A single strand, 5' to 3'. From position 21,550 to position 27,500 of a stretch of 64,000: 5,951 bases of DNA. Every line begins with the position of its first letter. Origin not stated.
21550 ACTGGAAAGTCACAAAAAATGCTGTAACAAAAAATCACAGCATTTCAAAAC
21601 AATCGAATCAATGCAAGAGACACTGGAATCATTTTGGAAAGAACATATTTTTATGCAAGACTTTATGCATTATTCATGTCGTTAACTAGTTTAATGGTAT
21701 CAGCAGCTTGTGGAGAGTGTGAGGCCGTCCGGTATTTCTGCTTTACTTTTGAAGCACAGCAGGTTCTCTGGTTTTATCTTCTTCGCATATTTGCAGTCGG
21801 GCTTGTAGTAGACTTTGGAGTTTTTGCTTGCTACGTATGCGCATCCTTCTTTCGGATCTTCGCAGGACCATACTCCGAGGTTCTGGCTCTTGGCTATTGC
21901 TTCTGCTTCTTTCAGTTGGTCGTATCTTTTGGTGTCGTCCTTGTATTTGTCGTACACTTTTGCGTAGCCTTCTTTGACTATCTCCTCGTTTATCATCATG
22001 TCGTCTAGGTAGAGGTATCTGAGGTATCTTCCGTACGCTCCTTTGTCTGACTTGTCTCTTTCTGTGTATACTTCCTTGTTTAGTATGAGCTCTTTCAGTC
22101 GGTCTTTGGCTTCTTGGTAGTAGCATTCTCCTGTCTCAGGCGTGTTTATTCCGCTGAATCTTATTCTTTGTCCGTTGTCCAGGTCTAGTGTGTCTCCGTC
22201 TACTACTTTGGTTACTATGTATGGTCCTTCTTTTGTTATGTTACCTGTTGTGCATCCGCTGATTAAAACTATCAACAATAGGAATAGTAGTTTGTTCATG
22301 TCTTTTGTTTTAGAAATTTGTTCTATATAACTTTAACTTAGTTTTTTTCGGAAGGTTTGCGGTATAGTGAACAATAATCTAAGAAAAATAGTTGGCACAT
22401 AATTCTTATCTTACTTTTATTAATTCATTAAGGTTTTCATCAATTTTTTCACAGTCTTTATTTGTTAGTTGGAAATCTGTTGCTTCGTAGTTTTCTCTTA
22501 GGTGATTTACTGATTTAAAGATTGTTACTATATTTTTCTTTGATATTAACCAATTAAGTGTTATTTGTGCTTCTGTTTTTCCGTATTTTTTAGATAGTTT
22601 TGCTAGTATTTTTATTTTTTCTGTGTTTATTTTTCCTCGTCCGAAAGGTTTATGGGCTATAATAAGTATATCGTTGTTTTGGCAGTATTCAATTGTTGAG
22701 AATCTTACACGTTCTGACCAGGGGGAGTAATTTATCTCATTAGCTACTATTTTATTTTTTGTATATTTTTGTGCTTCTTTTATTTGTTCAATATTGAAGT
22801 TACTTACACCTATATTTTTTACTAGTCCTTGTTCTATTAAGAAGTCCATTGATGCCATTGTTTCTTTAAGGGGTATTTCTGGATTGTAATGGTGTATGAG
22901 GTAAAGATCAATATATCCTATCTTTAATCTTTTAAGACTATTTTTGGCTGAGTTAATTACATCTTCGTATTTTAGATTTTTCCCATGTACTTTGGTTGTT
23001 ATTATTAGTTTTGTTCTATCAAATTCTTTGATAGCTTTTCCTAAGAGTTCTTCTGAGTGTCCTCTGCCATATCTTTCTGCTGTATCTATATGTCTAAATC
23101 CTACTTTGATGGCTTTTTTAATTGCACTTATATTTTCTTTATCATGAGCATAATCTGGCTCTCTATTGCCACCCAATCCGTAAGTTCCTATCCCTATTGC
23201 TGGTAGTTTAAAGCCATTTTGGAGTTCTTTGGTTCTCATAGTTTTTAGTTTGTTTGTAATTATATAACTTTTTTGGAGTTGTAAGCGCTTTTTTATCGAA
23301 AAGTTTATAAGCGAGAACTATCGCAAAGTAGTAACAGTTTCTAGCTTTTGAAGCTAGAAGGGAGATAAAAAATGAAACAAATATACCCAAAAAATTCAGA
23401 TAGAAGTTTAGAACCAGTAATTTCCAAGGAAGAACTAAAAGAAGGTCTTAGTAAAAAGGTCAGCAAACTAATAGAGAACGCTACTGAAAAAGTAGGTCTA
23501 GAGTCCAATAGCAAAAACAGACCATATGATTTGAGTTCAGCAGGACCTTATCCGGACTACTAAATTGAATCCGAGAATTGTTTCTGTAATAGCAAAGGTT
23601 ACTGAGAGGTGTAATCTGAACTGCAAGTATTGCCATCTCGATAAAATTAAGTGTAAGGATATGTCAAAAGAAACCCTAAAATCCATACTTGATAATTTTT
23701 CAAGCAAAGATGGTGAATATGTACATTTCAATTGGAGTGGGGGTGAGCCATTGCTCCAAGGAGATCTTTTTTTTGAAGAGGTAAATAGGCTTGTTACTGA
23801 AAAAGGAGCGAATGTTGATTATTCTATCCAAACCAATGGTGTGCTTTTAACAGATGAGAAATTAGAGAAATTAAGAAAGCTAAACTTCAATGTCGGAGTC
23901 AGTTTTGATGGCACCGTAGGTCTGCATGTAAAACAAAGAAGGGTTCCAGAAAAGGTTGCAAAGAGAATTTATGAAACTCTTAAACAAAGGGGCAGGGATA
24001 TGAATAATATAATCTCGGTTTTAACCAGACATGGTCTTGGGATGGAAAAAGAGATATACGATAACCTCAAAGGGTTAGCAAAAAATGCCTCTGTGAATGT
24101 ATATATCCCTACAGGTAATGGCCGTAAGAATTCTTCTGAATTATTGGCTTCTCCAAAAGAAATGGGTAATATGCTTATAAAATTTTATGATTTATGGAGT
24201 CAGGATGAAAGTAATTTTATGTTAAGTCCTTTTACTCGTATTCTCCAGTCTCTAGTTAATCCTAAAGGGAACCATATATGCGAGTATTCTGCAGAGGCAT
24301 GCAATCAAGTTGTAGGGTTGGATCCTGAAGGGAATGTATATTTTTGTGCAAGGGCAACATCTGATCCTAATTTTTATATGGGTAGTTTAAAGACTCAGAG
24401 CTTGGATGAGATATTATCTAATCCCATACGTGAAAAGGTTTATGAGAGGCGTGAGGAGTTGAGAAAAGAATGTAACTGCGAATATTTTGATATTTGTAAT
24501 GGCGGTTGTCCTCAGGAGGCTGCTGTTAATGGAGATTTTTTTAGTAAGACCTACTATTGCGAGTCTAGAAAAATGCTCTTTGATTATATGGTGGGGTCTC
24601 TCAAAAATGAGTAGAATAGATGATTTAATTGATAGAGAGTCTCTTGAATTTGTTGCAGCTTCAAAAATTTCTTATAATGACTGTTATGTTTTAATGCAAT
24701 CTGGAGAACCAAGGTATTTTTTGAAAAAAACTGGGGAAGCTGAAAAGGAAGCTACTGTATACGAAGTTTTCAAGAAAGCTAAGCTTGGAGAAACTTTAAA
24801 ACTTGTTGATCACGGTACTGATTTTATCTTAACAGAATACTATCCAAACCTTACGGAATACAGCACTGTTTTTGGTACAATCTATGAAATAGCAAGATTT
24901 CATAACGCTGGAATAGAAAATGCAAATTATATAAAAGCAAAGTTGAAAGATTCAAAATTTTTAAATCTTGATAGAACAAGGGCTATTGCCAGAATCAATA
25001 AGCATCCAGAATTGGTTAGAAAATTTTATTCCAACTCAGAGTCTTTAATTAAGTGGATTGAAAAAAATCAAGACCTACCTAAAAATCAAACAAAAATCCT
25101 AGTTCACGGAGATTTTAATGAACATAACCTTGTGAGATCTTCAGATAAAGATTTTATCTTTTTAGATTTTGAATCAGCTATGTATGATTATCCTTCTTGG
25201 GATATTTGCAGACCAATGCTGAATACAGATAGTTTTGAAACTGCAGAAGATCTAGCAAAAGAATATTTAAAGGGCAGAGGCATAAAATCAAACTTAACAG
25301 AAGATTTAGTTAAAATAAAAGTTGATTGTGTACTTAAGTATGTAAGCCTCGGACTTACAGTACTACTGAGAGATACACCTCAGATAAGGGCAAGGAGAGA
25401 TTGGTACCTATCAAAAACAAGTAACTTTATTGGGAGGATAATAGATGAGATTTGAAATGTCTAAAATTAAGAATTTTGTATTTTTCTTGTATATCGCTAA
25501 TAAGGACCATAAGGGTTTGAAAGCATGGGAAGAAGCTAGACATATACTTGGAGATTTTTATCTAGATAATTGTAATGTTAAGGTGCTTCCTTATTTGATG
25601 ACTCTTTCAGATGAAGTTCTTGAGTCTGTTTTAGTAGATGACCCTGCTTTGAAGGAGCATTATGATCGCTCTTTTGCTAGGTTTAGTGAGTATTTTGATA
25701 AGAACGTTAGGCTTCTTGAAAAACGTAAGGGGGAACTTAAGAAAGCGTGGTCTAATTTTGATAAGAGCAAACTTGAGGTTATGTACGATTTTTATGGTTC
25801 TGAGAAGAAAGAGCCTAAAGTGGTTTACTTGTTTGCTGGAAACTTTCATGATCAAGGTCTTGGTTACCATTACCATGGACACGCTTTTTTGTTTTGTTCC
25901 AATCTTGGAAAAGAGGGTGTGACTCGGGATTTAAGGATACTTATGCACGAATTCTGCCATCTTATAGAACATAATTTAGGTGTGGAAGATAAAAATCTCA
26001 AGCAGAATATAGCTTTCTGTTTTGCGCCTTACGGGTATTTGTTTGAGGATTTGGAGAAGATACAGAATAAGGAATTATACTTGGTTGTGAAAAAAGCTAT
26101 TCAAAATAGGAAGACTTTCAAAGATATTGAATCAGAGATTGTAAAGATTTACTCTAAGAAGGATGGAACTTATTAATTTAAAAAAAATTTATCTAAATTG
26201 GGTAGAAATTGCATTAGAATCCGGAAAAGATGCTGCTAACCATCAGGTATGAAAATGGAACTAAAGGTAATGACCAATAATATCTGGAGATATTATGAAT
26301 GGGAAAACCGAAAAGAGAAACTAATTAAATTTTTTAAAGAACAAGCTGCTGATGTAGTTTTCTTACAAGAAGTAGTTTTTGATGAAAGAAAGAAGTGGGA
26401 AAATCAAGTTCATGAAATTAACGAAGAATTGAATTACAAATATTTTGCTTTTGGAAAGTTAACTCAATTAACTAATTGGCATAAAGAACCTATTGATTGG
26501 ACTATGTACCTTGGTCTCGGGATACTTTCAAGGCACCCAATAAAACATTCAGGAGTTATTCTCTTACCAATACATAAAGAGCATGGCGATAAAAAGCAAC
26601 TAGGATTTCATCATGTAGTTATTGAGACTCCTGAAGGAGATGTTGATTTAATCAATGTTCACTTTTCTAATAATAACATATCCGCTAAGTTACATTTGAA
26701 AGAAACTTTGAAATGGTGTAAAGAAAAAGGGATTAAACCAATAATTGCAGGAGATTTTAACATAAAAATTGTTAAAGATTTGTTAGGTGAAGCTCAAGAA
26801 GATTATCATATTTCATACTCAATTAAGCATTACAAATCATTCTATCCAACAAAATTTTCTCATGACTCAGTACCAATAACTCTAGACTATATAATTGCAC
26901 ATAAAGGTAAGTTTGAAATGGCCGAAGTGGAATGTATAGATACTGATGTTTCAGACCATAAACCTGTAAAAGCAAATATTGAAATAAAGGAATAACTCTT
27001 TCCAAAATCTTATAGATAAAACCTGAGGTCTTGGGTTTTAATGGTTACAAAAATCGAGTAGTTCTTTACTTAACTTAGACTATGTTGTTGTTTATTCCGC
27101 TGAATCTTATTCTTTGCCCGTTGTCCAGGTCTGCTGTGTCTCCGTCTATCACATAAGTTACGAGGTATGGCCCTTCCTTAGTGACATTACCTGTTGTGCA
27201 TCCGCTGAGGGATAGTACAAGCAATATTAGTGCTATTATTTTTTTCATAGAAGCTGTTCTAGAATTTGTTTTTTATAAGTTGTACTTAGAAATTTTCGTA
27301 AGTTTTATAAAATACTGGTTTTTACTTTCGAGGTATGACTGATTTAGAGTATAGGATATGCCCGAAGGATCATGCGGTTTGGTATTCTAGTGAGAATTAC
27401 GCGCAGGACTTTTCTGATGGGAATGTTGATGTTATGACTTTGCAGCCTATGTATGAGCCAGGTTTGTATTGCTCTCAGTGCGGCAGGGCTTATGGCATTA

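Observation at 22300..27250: Compositionally distinct ~4.8 kb island flanked by direct copies of the thermonuclease 5' end; carries a candidate maturation gene set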

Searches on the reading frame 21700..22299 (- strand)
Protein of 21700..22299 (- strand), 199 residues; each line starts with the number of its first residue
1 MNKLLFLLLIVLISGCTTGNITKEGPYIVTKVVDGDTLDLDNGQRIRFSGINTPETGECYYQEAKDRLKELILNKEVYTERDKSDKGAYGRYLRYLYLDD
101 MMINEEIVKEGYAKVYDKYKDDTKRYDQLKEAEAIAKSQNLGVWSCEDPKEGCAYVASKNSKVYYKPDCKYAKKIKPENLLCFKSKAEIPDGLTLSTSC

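Call 4: search_protein_families(library=pfam, proteins=[window:21700-22299:-], max_evalue=0.01)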
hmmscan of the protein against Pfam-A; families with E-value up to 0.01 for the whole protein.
window:21700-22299:- (199 aa): 1 family
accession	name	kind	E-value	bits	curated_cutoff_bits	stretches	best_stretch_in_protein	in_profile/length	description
PF00565.23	SNase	-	3.1e-24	85.9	21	1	45-145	1-106/107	Staphylococcal nuclease homologue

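Call 5: search_protein_families(library=ncbifam, proteins=[window:21700-22299:-], max_evalue=0.01)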
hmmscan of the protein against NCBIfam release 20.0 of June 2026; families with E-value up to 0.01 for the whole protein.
window:21700-22299:- (199 aa): 2 families
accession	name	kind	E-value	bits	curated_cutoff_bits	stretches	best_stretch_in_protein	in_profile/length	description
NF047694.1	TnucaseNucIStaph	equivalog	4.8e-20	71.8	250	1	27-145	47-175/175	thermonuclease NucI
NF047969.1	CaNuclEcnA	equivalog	3.6e-15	56.2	180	1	62-146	67-150/151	calcium-activated nuclease EcnA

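Call 17: find_related_loci(query=window:21700-22299:-, collection=genome_contigs, flank=10000)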
Query window:21700-22299:- (199 aa) in genome_contigs; peptide patterns used: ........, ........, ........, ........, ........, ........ (x = any residue, [..] = any of these).
78 stretches matched a pattern; 25 encode a relative of the query (tblastn E <= 1e-3); 25 distinct loci.
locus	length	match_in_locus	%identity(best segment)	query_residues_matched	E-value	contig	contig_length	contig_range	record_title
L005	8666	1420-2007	67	1-189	4e-82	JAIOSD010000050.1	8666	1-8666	MAG: archaeon isolate SMBSF35 bin_108_k127_614048, whole genome shotgun sequence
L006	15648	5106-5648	66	3-185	2e-77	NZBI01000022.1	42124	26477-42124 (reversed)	MAG: Nanoarchaeota archaeon isolate ARS1403 MHASMcontig_142104, whole genome shotgun sequence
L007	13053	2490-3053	62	3-185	3e-77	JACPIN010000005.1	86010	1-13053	MAG: Candidatus Woesearchaeota archaeon isolate NC_groundwater_441_Ag_B-0.1um_35_15 GD18-4_B1_scaffold_414202, whole gen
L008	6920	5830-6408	61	3-199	2e-76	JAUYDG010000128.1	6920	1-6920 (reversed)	MAG: Nanoarchaeota archaeon isolate C20_metabat.bin.16 C20_k141_148145, whole genome shotgun sequence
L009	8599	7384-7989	59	4-193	4e-72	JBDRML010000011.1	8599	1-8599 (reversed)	MAG: Candidatus Woesearchaeota archaeon isolate MEGAHIT-group-1.829 k141_3706973, whole genome shotgun sequence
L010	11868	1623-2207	58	13-199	5e-72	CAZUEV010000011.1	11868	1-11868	MAG TPA_asm: Candidatus Woesearchaeota archaeon isolate binchicken_co28_80 genome assembly, contig: NODE_3518_length_118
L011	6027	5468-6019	60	1-185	7e-72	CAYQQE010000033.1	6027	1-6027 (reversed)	MAG TPA_asm: Candidatus Woesearchaeota archaeon isolate SRP062349_co2_82 genome assembly, contig: NODE_7316_length_6027_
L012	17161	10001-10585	58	13-199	9e-71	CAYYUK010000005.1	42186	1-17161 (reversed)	MAG TPA_asm: Candidatus Woesearchaeota archaeon isolate binchicken_co28_228 genome assembly, contig: NODE_685_length_421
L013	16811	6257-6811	59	1-186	1e-70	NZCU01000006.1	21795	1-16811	MAG: Nanoarchaeota archaeon isolate ARS1172 MHASMcontig_642399, whole genome shotgun sequence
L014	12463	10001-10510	58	20-189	1e-67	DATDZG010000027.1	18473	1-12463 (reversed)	MAG TPA_asm: Candidatus Nanoarchaeia archaeon isolate SMAG_U8186 k141_94480, whole genome shotgun sequence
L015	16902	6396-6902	61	24-188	2e-65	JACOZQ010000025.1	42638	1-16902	MAG: Candidatus Woesearchaeota archaeon isolate NC_groundwater_209_Ag_S-0.1um_32_61 S4_GD2017_2_S1_scaffold_504, whole g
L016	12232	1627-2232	51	4-189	4e-64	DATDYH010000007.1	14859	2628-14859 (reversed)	MAG TPA_asm: Candidatus Nanoarchaeia archaeon isolate SMAG_U8160 k141_642307, whole genome shotgun sequence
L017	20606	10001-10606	58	1-191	8e-72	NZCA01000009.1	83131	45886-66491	MAG: Nanoarchaeota archaeon isolate ARS1286 45732, whole genome shotgun sequence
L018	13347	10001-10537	63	13-191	1e-75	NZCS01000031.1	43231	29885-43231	MAG: archaeon isolate ARS1178 MHASMcontig_676067, whole genome shotgun sequence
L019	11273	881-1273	66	18-146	4e-55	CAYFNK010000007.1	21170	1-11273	MAG TPA_asm: Candidatus Woesearchaeota archaeon isolate ERP019367_co1_17 genome assembly, contig: NODE_2169_length_21170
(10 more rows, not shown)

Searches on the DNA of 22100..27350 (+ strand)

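Call 75: search_dna_similar(query=window:22100-27350:+, collection=plasmids, mode=distant, max_rows=10)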
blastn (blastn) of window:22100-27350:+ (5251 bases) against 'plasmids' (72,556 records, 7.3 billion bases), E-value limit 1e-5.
No match.

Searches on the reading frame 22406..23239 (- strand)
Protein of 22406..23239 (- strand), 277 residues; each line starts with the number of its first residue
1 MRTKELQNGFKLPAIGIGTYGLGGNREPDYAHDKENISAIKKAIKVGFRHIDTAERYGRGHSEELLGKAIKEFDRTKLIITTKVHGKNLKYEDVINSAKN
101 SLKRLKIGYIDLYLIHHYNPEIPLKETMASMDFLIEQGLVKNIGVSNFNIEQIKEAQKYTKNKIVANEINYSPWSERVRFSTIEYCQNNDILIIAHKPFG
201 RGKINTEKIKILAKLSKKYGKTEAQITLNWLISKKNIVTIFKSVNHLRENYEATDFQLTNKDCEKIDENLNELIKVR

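Call 4: search_protein_families(library=pfam, proteins=[window:22406-23239:-], max_evalue=0.01)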
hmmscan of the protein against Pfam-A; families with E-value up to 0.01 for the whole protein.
window:22406-23239:- (277 aa): 1 family
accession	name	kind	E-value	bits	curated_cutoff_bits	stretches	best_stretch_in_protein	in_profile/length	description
PF00248.27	Aldo_ket_red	-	3.3e-61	207.4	24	1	15-268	2-288/291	Aldo/keto reductase family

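Call 5: search_protein_families(library=ncbifam, proteins=[window:22406-23239:-], max_evalue=0.01)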
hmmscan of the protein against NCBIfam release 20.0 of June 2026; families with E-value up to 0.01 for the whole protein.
window:22406-23239:- (277 aa): 7 families
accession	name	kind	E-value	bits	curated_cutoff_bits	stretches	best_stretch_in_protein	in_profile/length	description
NF008377.0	PRK11172.1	equivalog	8.4e-41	139.9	327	1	11-267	2-248/267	2,5-didehydrogluconate reductase DkgB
NF008598.0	PRK11565.1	equivalog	1.4e-37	129.3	425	1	6-267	9-258/275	2,5-didehydrogluconate reductase DkgA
NF049922.1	MethglyxlRedYdjG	equivalog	4e-35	121.4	550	2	8-204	9-225/326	NADH-dependent methylglyoxal reductase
NF007695.0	PRK10376.1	subfamily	2e-24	86.2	280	1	14-268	19-285/290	oxidoreductase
TIGR01293.1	Kv_beta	subfamily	8.8e-23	80.8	365.4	1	7-161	8-167/319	voltage-dependent potassium channel subunit beta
NF007388.0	PRK09912.1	subfamily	7e-15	54.8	448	1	8-203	21-229/346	L-glyceraldehyde 3-phosphate reductase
NF007912.0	PRK10625.1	equivalog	2e-06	27.4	415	1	13-118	14-134/346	NADP(H)-dependent aldo-keto reductase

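Call 52: search_protein_families(library=padloc, proteins=[window:22406-23239:-], max_evalue=0.01)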
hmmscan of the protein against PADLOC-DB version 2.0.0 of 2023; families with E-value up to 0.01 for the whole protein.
window:22406-23239:- (277 aa): 0 families
